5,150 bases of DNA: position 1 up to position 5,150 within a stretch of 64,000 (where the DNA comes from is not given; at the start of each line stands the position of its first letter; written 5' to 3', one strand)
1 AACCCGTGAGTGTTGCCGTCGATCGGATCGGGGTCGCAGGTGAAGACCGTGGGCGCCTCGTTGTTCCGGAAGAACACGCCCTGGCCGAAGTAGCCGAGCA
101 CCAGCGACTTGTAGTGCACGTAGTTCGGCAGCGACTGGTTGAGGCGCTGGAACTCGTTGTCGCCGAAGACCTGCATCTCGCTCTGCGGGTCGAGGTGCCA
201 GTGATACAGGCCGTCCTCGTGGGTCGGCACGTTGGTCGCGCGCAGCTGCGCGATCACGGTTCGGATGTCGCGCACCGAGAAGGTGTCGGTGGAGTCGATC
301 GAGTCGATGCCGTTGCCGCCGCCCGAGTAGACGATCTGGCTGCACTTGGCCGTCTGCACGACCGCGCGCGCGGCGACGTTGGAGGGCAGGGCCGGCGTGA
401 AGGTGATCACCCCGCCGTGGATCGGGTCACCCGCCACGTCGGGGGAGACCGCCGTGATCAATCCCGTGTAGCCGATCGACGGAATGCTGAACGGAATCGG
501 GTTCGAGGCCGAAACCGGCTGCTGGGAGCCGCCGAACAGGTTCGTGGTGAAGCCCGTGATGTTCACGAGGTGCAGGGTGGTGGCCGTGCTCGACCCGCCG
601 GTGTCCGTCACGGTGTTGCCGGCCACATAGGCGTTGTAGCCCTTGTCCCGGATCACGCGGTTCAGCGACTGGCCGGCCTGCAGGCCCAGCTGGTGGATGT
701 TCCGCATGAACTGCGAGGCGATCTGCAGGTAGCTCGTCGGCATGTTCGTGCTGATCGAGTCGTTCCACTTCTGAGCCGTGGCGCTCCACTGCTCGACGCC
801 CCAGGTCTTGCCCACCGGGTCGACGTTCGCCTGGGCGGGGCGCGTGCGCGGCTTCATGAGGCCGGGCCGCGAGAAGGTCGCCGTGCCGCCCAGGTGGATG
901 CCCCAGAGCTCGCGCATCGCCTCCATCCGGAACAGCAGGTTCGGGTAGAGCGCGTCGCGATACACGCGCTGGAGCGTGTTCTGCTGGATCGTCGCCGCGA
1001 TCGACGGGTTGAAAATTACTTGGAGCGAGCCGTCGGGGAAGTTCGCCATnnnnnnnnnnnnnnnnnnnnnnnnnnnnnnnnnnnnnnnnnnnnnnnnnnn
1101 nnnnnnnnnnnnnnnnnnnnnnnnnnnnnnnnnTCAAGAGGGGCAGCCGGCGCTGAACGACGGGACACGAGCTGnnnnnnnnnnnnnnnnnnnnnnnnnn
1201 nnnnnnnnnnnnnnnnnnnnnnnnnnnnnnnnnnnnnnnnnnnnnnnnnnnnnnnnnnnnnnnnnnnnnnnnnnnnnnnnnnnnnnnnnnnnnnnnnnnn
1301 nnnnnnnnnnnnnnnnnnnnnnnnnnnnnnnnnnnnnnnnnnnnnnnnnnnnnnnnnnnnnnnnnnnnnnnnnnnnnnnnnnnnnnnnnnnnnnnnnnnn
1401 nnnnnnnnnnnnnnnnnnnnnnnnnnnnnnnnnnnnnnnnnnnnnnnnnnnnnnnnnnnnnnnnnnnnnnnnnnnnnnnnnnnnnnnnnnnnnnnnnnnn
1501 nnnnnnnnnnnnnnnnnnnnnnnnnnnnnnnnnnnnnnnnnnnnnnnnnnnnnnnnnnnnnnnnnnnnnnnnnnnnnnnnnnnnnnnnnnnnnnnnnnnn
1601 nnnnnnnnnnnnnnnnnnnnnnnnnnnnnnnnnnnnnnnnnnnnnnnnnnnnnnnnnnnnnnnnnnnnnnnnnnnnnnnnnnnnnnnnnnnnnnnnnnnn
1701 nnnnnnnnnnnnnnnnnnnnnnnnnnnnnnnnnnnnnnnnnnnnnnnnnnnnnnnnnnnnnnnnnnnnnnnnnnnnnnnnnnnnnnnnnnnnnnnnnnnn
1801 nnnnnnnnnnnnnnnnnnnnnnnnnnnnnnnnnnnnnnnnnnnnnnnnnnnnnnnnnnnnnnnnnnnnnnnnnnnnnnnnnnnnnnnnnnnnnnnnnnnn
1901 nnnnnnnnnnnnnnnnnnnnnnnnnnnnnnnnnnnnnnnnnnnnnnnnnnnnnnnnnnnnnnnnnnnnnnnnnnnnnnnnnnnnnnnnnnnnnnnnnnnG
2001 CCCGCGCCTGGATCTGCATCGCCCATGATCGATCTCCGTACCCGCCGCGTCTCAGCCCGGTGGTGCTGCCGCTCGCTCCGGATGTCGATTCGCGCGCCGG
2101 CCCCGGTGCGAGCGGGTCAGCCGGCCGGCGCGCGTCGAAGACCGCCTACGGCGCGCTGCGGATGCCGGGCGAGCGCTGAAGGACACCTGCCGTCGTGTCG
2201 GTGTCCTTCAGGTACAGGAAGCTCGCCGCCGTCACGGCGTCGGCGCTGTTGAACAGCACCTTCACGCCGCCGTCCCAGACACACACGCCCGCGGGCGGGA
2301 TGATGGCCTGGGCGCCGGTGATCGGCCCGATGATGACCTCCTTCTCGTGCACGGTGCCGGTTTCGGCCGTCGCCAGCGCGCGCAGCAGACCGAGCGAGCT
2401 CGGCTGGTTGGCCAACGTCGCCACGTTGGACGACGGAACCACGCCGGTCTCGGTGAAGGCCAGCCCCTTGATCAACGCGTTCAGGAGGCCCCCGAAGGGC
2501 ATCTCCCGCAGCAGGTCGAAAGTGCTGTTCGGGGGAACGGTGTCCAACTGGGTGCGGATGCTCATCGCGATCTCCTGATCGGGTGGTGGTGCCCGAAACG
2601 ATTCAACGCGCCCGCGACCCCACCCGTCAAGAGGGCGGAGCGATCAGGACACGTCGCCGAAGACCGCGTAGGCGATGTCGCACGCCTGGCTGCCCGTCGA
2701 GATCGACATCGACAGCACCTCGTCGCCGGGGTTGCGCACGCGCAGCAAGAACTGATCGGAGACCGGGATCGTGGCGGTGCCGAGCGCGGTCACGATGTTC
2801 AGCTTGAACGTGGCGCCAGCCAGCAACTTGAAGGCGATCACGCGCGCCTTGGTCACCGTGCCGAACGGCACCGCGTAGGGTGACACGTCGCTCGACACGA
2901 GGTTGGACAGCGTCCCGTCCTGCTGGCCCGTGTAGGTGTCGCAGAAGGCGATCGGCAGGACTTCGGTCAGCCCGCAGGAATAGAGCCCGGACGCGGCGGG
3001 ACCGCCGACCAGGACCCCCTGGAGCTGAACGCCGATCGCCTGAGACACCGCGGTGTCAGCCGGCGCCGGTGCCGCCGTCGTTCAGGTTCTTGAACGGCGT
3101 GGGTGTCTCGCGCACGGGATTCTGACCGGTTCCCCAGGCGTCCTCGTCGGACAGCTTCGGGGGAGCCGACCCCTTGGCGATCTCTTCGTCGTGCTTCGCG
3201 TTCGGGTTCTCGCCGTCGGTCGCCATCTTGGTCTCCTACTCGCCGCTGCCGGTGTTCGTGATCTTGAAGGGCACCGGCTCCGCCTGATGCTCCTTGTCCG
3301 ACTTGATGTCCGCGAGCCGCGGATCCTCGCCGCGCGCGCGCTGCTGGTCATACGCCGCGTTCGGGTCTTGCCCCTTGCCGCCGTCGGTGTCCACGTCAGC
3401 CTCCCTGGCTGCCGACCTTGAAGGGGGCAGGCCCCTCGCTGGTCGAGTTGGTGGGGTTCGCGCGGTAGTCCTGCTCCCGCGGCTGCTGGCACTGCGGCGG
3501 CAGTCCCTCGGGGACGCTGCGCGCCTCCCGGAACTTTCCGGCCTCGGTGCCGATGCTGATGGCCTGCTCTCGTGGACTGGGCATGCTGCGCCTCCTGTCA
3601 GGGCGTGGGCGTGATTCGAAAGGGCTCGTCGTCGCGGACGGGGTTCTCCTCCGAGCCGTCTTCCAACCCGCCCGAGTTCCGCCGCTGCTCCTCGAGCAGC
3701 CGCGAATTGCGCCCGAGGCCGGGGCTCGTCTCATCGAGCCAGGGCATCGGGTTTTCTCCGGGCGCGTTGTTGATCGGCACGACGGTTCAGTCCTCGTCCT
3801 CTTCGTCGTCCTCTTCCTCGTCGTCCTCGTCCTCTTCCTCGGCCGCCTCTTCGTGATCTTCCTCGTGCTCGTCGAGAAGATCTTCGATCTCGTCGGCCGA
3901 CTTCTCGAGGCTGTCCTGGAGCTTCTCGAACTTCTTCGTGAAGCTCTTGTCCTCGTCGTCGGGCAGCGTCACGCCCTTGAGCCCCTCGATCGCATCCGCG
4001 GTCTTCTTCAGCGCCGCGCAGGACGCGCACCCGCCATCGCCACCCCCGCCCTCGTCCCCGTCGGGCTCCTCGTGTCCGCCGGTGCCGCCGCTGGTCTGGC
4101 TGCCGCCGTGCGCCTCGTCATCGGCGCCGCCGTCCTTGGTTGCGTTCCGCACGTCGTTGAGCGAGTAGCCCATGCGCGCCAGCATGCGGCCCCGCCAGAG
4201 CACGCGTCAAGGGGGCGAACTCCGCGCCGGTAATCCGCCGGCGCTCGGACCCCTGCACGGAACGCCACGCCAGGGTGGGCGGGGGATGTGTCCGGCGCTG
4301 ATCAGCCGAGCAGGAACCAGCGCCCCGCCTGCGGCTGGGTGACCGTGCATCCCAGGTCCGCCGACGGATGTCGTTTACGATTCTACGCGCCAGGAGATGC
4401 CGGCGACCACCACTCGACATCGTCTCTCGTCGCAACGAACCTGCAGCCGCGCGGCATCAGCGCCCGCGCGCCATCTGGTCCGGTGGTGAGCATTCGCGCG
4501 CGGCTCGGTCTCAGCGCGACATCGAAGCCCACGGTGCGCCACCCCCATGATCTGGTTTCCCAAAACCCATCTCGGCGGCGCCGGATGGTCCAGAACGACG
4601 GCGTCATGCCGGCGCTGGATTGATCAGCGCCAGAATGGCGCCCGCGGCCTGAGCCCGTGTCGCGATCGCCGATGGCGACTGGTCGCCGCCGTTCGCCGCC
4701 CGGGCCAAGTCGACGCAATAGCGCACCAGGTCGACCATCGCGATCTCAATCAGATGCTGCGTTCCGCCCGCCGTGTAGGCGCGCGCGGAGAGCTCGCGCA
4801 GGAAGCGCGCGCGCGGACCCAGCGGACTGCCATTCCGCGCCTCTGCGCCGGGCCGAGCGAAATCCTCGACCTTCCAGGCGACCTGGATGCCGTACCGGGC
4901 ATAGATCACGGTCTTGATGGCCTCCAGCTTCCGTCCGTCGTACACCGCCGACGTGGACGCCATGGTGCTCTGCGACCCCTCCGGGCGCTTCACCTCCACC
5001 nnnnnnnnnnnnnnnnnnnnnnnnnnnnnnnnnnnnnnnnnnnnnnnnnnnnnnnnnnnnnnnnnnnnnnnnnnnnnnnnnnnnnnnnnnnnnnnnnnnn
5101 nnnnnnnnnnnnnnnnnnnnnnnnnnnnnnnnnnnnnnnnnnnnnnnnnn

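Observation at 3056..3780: Tandem array of four tiny (52-62 aa) disordered proteins sharing a C-terminal PxPF[KR] motif that recurs at the portal N-terminus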

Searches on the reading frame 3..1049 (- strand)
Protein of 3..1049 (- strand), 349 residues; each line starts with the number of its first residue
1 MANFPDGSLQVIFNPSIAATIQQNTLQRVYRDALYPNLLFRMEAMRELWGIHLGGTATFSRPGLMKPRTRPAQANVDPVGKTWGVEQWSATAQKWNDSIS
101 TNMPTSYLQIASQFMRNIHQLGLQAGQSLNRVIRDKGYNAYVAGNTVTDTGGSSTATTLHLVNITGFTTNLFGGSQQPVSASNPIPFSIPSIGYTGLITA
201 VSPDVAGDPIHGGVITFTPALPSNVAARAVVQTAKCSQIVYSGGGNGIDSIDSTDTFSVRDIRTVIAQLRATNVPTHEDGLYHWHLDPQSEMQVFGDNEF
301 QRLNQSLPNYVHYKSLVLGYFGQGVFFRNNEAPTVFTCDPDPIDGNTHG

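Call 8: search_protein_families(library=phrogs, proteins=[window:3-1049:-], max_evalue=0.01)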
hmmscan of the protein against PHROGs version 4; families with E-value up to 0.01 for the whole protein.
seq(349 aa): 1 family
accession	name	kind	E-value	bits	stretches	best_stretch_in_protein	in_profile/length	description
phrog_1357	-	head and packaging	4.7e-11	43.2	1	12-304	23-233/356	major head protein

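Call 9: search_protein_families(library=pfam, proteins=[window:3-1049:-], max_evalue=0.01)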
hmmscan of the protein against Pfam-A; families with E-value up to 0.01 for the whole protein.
seq(349 aa): 0 families

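Call 14: find_related_loci(query=window:3-1049:-, collection=viral_contigs, flank=10000)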
Query seq(349 aa) (349 aa) in viral_contigs; peptide patterns used: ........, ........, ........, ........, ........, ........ (x = any residue, [..] = any of these).
13 stretches matched a pattern; 11 encode a relative of the query (tblastn E <= 1e-3); 11 distinct loci.
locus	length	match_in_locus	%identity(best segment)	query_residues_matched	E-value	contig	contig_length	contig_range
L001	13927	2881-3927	78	1-349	0e+0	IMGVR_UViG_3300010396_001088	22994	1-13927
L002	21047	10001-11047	78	1-349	0e+0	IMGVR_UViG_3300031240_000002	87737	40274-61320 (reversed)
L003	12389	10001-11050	69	1-349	7e-170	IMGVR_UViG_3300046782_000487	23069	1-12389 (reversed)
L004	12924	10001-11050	69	1-349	7e-170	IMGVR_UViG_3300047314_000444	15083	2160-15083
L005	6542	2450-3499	69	1-349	7e-171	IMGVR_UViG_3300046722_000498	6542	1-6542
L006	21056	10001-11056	65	1-349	3e-163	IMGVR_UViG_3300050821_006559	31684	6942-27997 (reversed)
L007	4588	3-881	76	57-349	6e-160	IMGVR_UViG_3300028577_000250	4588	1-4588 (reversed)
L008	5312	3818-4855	63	4-349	4e-152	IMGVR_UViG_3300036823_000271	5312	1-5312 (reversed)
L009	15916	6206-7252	78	1-349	0e+0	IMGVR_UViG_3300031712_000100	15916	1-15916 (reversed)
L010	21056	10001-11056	65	1-349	3e-163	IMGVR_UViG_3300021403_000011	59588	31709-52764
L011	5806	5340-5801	85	1-154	7e-87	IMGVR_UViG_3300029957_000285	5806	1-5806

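Call 21: find_related_loci(query=A1, collection=metagenome_contigs, flank=6000)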
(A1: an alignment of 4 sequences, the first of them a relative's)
Query A1 (458 aa) in metagenome_contigs; peptide patterns used: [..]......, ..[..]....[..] (x = any residue, [..] = any of these).
600 stretches matched a pattern (row limit reached: there are more); 17 encode a relative of the query (tblastn E <= 1e-3); 16 distinct loci.
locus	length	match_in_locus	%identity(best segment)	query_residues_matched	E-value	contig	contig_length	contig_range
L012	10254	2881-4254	96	1-458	0e+0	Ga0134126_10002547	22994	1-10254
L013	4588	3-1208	100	57-458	0e+0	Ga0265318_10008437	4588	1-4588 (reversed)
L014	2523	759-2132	84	1-458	0e+0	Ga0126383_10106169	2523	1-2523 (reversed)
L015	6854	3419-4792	69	1-458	0e+0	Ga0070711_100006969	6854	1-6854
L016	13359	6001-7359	68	1-450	0e+0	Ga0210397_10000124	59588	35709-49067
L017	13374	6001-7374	100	1-458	0e+0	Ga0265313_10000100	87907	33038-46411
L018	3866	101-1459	63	3-456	0e+0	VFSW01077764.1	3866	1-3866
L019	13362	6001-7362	61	9-456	0e+0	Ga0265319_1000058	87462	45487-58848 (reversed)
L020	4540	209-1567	59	3-455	0e+0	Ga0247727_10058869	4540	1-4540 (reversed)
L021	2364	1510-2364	87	1-285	0e+0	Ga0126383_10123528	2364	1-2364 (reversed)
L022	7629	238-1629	52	7-457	9e-160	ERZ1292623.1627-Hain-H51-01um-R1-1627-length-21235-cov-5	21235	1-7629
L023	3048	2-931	59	153-456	1e-126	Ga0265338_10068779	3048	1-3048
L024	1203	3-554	88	275-458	2e-123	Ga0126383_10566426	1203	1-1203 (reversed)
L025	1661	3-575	66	266-456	5e-95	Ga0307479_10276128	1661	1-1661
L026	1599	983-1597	56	9-213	2e-68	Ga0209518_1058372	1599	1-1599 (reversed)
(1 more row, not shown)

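Call 22: find_related_loci(query=A1, collection=genome_contigs, flank=6000)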
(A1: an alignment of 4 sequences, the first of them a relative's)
Query A1 (458 aa) in genome_contigs; peptide patterns used: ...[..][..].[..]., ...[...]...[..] (x = any residue, [..] = any of these).
47 stretches matched a pattern, but none encodes a relative of the query by tblastn (E <= 1e-3).
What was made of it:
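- Tried and rejected: Species-representative genome scan with the capsid profile: no relative, so no host assignment (call 22).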

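Call 27: find_related_loci(query=A2, collection=viral_contigs, flank=10000)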
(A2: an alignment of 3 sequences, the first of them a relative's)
Query A2 (151 aa) in viral_contigs; peptide patterns used: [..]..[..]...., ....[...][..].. (x = any residue, [..] = any of these).
85 stretches matched a pattern; 8 encode a relative of the query (tblastn E <= 1e-3); 8 distinct loci.
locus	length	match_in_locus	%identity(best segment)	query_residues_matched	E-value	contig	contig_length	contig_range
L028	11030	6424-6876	99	1-151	5e-99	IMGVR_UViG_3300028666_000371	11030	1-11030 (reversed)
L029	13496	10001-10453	99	1-151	5e-99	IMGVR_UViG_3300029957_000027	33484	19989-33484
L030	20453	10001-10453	99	1-151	5e-99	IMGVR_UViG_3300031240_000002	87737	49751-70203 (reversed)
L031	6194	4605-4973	69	28-151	5e-53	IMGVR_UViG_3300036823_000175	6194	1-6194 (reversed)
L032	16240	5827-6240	55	9-151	2e-41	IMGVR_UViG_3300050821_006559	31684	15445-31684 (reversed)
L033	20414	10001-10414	55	9-151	2e-41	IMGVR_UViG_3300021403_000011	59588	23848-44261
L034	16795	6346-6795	53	1-151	7e-41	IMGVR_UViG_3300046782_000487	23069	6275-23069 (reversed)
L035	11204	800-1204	42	9-146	9e-28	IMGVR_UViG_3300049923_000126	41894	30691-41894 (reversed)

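Call 33: search_dna_similar(query=L002:10001-11377:+, collection=phages, mode=protein, max_rows=15)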
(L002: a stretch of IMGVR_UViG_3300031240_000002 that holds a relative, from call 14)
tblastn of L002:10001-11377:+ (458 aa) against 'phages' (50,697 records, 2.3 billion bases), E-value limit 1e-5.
Records with a match: 7; places in all: 7; records where one place covers at least 80% of the query: 7.
Best place of each record, by identity: <60% 7.
By first word of the organism name: Ralstonia 4; Komagataeibacter 2; Streptomyces 1.
By host as written in the record: Ralstonia pseudosolanacearum I-31 (MT043) 3; Streptomyces lividans JI 1326 1; Ralstonia pseudosolanacearum I-31 (MT035) 1; Komagataeibacter xylinus NBRC 13772 1; Komagataeibacter xylinus NBRC 13773 1.
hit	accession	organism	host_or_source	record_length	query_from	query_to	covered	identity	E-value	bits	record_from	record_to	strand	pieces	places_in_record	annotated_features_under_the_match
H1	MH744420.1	Streptomyces phage Kromp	Streptomyces lividans JI 1326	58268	16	458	97%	32.3%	5e-56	206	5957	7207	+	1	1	7: major capsid protein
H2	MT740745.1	Ralstonia phage Raharianne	Ralstonia pseudosolanacearum I-31 ...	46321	1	456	100%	29.5%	2e-38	154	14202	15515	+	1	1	major capsid protein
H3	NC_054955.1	Ralstonia phage Raharianne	Ralstonia pseudosolanacearum I-31 ...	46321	1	456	100%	29.5%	2e-38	154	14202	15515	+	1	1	major head protein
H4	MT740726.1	Ralstonia phage Albius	Ralstonia pseudosolanacearum I-31 ...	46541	1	456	100%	29.5%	2e-38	154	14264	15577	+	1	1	major capsid protein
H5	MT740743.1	Ralstonia phage Hyacinthe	Ralstonia pseudosolanacearum I-31 ...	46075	1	456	100%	29.5%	3e-38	154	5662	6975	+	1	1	major capsid protein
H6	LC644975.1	Komagataeibacter phage phiKX1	Komagataeibacter xylinus NBRC 13772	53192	1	457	100%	26.7%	4e-27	120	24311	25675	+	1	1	phage coat protein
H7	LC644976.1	Komagataeibacter phage phiKX2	Komagataeibacter xylinus NBRC 13773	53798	1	457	100%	26.7%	4e-27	120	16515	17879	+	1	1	phage coat protein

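Call 34: get_annotated_region(hit=H1, flank=6000)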
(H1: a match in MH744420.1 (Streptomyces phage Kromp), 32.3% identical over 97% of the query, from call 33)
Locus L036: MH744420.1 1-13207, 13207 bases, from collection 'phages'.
description: Streptomyces phage Kromp, complete genome.
organism: Streptomyces phage Kromp (NCBI taxid 2315619)
taxonomy: Viruses; Duplodnaviria; Heunggongvirae; Uroviricota; Caudoviricetes
host: Streptomyces lividans JI 1326; source: soil; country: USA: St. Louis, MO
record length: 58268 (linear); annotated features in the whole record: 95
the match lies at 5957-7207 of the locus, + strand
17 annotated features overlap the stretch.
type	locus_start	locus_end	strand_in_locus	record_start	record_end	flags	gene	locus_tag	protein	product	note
CDS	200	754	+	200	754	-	1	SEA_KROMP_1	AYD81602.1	terminase small subunit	-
CDS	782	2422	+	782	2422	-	2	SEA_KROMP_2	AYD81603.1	terminase large subunit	-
CDS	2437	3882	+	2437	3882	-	3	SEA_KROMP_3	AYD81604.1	portal protein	-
CDS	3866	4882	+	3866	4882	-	4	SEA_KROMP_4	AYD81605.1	capsid maturation protease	-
CDS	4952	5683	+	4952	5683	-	5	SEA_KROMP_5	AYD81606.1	scaffolding protein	-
CDS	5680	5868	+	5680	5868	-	6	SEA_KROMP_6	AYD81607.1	protease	-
CDS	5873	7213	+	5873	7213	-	7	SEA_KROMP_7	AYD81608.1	major capsid protein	-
CDS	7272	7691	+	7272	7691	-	8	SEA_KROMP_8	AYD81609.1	hypothetical protein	-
CDS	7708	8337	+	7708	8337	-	9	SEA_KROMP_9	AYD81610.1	head-to-tail connector complex protein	-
CDS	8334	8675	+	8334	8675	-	10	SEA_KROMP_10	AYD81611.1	head-to-tail connector complex protein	-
CDS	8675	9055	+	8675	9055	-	11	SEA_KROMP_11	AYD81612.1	hypothetical protein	-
CDS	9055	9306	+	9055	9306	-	12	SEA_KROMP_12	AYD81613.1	hypothetical protein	-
CDS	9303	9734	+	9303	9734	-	13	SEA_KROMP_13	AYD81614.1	head-to-tail connector complex protein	-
CDS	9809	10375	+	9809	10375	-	14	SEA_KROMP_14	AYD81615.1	major tail protein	-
CDS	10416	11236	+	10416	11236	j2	16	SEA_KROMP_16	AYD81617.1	tail assembly chaperone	-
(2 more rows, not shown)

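Call 35: get_annotated_region(hit=H2, flank=7000)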
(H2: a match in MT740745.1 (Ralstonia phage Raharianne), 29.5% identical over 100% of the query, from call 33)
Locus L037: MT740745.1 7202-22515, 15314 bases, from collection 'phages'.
description: Ralstonia phage Raharianne, complete genome.
organism: Ralstonia phage Raharianne (NCBI taxid 2759715)
taxonomy: Viruses; Duplodnaviria; Heunggongvirae; Uroviricota; Caudoviricetes; Rahariannevirus; Rahariannevirus raharianne
host: Ralstonia pseudosolanacearum I-31 (MT043); source: tomato plant greenhouse; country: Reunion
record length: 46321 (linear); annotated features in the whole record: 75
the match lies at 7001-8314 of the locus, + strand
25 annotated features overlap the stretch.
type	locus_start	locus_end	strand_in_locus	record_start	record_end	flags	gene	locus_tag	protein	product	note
CDS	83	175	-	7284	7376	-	-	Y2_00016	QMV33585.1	hypothetical protein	-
CDS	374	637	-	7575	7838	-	-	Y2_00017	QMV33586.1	hypothetical protein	-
CDS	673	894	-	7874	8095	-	-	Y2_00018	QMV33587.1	hypothetical protein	-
CDS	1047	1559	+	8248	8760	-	-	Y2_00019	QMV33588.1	hypothetical protein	-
CDS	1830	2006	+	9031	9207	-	-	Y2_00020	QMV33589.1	hypothetical protein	-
CDS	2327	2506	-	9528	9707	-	-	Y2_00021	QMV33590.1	hypothetical protein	-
CDS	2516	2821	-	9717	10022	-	-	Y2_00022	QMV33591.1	hypothetical protein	-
CDS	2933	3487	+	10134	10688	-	-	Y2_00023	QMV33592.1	hypothetical protein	-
CDS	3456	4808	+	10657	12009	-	-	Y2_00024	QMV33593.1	terminase large subunit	Terminase large subunit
CDS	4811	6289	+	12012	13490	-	-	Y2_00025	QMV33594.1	portal protein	Portal protein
CDS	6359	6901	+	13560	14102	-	-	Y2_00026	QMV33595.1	hypothetical protein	-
CDS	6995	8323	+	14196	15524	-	-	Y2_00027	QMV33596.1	major capsid protein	Major capsid protein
CDS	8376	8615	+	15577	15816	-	-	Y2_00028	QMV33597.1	hypothetical protein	-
CDS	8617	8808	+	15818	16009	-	-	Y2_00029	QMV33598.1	hypothetical protein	-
CDS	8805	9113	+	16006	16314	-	-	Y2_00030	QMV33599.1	hypothetical protein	-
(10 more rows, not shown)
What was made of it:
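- Closest known: Nearest cultured phages by capsid: Streptomyces phage Kromp. Same: They share the major capsid protein family and the overall order portal, (MuF), scaffold, capsid (calls 33-35).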

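Call 61: search_solved_structures(query=A1, max_evalue=1)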
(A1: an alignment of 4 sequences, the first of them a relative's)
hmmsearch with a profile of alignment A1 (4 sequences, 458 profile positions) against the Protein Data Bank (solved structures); distinct sequences matched with E-value up to 1: 0.
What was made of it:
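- On Encapsulin family 1 cargo-loading peptide system: The capsid gene is truncated in the window, and no solved homolog exists (call 61).
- No structure of this capsid family exists to compare with (call 61).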

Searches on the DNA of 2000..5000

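Call 97: search_rna_families(source=window, start=2000, end=5000, threshold=evalue, max_evalue=0.1)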
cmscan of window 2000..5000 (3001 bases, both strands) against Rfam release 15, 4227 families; matches with E-value up to 0.1: 0.
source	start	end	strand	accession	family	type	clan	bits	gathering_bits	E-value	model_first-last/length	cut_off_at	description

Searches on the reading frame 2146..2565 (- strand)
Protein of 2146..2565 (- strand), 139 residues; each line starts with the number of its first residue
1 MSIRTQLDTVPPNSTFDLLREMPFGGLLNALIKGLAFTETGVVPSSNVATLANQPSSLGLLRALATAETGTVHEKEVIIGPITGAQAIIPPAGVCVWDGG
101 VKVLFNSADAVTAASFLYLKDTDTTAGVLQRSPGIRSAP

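Call 8: search_protein_families(library=phrogs, proteins=[window:2146-2565:-], max_evalue=0.01)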
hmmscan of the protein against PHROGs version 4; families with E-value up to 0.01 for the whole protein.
window:2146-2565:- (139 aa): 0 families

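Call 9: search_protein_families(library=pfam, proteins=[window:2146-2565:-], max_evalue=0.01)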
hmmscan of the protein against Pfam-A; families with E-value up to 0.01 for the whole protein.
window:2146-2565:- (139 aa): 0 families

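Call 59: search_solved_structures(query=A6, max_evalue=10)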
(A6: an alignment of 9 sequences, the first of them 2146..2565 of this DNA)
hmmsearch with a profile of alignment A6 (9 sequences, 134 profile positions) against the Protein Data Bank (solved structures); distinct sequences matched with E-value up to 10: 1.
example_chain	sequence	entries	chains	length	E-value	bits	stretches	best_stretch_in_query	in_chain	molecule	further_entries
2b2f_A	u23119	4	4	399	9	9.3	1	41-95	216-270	ammonium transporter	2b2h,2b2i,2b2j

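Call 75: find_homologous_proteins(query=A6, max_evalue=0.001)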
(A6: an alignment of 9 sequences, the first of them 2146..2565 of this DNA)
Query A6 (9 sequences) (139 aa, profile of the alignment): 185 proteins with E <= 0.001 among 5766 candidates; the best 120 are listed.
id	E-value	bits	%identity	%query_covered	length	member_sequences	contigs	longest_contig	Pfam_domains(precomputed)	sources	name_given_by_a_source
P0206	2.7e-60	220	51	96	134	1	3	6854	-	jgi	-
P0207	1.7e-58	214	63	96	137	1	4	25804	-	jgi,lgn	jgi:hypothetical protein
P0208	1.4e-56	208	52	94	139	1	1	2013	-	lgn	-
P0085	1.8e-56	208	100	100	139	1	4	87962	-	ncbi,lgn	-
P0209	1.8e-54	201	48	78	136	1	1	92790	-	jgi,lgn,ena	-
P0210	1.0e-53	199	50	96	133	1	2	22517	-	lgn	-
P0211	1.0e-53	199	43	96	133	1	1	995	-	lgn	-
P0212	2.7e-53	197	74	100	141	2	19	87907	-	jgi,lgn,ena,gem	-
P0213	4.6e-53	196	52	89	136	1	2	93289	-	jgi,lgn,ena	-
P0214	4.9e-53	196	68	99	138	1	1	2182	-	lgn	-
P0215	1.4e-52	195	48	96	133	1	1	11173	-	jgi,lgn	jgi:hypothetical protein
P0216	1.4e-52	195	73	99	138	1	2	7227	-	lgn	-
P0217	2.1e-52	194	49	96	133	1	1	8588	-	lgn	-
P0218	2.5e-52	194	46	96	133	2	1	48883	-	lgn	-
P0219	4.0e-52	193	51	96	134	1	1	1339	-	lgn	-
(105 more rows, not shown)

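Call 92: search_dna_similar(query=window:2146-2565:-, collection=phages, mode=protein, max_evalue=0.01, max_rows=15)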
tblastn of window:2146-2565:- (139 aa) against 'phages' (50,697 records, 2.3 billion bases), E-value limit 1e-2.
No match.
